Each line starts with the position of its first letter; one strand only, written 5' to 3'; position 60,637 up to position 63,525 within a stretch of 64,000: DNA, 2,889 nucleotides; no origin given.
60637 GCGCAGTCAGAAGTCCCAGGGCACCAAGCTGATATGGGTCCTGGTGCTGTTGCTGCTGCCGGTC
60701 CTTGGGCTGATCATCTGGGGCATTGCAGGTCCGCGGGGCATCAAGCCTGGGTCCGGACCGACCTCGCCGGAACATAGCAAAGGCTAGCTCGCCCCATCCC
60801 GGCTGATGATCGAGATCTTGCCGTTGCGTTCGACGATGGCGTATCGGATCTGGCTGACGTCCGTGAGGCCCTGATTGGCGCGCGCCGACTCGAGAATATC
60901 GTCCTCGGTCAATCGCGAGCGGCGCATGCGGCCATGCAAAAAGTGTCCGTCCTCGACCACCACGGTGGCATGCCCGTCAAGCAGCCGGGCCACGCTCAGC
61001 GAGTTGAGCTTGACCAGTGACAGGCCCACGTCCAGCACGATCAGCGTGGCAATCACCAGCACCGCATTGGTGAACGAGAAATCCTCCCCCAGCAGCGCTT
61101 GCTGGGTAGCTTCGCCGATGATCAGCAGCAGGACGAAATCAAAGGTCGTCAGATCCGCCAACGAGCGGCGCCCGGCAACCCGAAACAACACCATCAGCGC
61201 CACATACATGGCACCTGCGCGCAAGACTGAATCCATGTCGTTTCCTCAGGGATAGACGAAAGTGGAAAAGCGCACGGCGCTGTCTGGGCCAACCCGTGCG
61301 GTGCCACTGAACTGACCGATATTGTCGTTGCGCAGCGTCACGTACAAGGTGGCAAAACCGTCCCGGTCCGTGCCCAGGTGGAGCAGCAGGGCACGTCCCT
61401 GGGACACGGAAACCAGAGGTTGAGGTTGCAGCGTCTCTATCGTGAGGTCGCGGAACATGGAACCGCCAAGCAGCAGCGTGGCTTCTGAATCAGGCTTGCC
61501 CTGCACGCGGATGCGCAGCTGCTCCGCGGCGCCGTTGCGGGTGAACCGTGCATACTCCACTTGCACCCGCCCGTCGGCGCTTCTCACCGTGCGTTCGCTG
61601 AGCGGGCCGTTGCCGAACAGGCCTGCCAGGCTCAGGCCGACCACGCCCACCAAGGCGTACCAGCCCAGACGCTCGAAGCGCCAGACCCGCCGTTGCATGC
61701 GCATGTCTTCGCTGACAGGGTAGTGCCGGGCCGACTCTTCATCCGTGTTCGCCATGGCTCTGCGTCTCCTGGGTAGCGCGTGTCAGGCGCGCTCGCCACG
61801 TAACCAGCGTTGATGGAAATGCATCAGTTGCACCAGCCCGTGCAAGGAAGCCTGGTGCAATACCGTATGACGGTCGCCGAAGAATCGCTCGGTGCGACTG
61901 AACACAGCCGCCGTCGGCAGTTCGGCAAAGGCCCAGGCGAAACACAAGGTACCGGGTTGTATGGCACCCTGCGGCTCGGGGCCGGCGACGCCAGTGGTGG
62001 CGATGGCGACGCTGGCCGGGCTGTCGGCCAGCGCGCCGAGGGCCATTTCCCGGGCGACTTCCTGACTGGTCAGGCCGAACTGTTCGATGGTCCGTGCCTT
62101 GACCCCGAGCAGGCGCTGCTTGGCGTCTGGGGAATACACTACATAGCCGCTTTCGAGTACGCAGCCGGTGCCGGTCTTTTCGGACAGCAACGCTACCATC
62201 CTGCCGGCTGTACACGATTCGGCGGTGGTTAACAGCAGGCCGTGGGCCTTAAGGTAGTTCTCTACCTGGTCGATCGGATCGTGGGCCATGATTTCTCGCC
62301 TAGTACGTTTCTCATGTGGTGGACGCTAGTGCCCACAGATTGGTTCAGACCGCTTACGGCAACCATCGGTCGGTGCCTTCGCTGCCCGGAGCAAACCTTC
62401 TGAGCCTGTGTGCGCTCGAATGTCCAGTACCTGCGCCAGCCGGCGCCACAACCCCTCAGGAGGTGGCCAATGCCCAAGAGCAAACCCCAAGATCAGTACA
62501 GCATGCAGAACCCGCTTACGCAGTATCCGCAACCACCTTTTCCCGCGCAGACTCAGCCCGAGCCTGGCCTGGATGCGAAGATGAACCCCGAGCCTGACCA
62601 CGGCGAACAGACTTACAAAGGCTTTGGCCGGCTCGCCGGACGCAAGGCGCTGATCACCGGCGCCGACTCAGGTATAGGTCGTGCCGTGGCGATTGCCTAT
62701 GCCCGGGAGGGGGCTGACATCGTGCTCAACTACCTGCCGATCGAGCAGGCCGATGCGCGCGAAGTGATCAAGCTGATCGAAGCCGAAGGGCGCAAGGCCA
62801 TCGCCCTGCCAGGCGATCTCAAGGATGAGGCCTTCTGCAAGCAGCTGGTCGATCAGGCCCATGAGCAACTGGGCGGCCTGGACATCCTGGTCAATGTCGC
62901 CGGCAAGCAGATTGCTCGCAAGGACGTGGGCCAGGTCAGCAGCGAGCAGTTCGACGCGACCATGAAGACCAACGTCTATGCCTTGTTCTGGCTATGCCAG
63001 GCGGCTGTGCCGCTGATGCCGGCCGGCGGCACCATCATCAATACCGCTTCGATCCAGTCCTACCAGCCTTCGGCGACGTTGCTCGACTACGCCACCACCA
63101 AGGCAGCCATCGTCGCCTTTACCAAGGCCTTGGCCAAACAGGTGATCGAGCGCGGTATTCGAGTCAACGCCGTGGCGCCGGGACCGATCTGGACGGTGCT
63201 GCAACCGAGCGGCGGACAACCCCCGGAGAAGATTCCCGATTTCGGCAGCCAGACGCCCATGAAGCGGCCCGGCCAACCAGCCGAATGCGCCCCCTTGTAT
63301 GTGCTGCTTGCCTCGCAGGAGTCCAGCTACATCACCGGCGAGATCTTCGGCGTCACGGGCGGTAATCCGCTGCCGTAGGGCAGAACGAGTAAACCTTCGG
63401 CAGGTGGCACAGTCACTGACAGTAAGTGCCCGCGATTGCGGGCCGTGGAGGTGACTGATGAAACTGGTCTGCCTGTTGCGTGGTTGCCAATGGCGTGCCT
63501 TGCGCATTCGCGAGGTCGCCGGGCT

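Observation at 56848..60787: Translationally coupled operon of an HDO diiron enzyme, an NPPY methyltransferase and a GCS2 ligase: candidate uncharacterised small-molecule pathway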

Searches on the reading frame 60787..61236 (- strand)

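Call 3: search_protein_families(library=pfam, proteins=[window:60787-61236:-], max_evalue=0.01)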
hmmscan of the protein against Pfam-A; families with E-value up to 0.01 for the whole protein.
window:60787-61236:- (150 aa): 2 families
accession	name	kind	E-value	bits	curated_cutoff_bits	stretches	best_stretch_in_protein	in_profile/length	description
PF04239.17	DUF421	-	1.8e-13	50.5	23.6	1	79-147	3-70/129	YetF C-terminal domain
PF20730.2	YetF_N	-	1.3e-06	28.6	26.5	1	12-68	13-69/76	YetF N-terminal transmembrane domain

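Call 4: search_protein_families(library=ncbifam, proteins=[window:60787-61236:-], max_evalue=0.01)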
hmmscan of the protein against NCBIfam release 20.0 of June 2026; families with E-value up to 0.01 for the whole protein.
window:60787-61236:- (150 aa): 0 families

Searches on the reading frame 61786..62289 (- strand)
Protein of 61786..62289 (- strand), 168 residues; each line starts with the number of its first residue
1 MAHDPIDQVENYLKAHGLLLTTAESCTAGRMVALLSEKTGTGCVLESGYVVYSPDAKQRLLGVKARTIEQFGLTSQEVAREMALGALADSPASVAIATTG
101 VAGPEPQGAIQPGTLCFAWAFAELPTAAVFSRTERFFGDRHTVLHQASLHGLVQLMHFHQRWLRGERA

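Call 3: search_protein_families(library=pfam, proteins=[window:61786-62289:-], max_evalue=0.01)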
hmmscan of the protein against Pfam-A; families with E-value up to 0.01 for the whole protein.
window:61786-62289:- (168 aa): 1 family
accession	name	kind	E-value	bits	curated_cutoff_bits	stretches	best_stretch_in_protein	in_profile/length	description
PF02464.23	CinA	-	1.2e-36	126.1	23.5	1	7-157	6-153/155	Competence-damaged protein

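Call 4: search_protein_families(library=ncbifam, proteins=[window:61786-62289:-], max_evalue=0.01)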
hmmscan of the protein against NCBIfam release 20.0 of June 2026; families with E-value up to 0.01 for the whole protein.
window:61786-62289:- (168 aa): 5 families
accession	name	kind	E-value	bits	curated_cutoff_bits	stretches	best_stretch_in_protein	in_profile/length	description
NF002975.0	PRK03661.1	equivalog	5.2e-33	114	212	1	8-156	12-158/164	nicotinamide-nucleotide amidase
TIGR00199.1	PncC_domain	subfamily_domain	2.5e-31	108.8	68.9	1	11-155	3-145/149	nicotinamide-nucleotide amidohydrolase family protein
NF001813.0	PRK00549.1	equivalog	2.6e-29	102.5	379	1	7-156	261-408/414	competence/damage-inducible protein A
NF002972.0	PRK03657.1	equivalog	5.1e-28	98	201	1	8-158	23-170/175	2-oxo-tetronate isomerase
TIGR00200.1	cinA_nterm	subfamily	2.8e-19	69.1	243.15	1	8-156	264-408/414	CinA family nicotinamide mononucleotide deamidase-related protein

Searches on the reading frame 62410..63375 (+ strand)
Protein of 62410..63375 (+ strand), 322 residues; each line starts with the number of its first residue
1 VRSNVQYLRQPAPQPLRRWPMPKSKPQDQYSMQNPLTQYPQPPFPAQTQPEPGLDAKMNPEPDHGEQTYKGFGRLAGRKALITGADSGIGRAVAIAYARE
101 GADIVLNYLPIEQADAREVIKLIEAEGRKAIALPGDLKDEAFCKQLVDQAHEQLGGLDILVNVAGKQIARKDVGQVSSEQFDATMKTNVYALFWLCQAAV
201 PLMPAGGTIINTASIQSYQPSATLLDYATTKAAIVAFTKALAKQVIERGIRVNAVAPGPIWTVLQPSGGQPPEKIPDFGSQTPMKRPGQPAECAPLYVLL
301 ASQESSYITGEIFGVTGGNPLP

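Call 73: search_protein_families(library=ncbifam, proteins=[window:62410-63375:+], max_evalue=0.01)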
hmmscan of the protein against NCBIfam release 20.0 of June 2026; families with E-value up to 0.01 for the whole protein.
window:62410-63375:+ (322 aa): 233 families (the best 25 are shown)
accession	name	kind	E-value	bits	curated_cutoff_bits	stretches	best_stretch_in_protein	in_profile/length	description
NF004782.0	PRK06128.1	equivalog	1.1e-177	589.4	481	1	26-322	4-300/300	SDR family oxidoreductase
NF005939.0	PRK07985.1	equivalog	1.3e-136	454.3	538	1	30-321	2-293/294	SDR family oxidoreductase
NF005214.0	PRK06701.1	subfamily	9e-112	373.1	413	1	33-319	4-289/293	SDR family oxidoreductase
NF005559.1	PRK07231.1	subfamily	1.2e-57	195.3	215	1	74-319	1-247/249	glucose 1-dehydrogenase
NF004198.0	PRK05653.1-3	equivalog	5.7e-50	170.1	296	1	75-319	5-246/248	3-oxoacyl-ACP reductase FabG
NF052558.1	MBtsdlDhBudC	equivalog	1.8e-49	168.6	270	1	77-318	3-240/250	meso-2,3-butanediol dehydrogenase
NF009466.0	PRK12826.1-2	subfamily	4.1e-49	167.3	222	1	78-319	4-244/248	3-oxoacyl-ACP reductase FabG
NF004791.0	PRK06138.1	equivalog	5.9e-49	166.6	312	1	74-319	2-249/252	SDR family oxidoreductase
TIGR01830.1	3oxo_ACP_reduc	equivalog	1.4e-48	165.7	297.75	1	80-318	1-237/239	3-oxoacyl-[acyl-carrier-protein] reductase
NF005681.0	PRK07478.1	subfamily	3.5e-48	164.2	267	1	74-319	3-249/254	SDR family oxidoreductase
NF009384.0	PRK12743.1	equivalog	2.7e-46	157.9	264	1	78-318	7-246/258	SDR family oxidoreductase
TIGR01832.1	kduD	equivalog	1.3e-45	155.8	338.85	1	75-318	3-244/248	2-dehydro-3-deoxy-D-gluconate 5-dehydrogenase KduD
NF004818.0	PRK06172.1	equivalog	1.5e-45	155.6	336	1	75-318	5-249/253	SDR family oxidoreductase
NF012208.0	SDR_dihy_bifunc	exception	3e-45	154.6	325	1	80-319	1-231/233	bifunctional dihydropteridine reductase/dihydrofolate reductase TmpR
NF004777.0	PRK06123.1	equivalog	4.6e-45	154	383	1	80-318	6-248/249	SDR family oxidoreductase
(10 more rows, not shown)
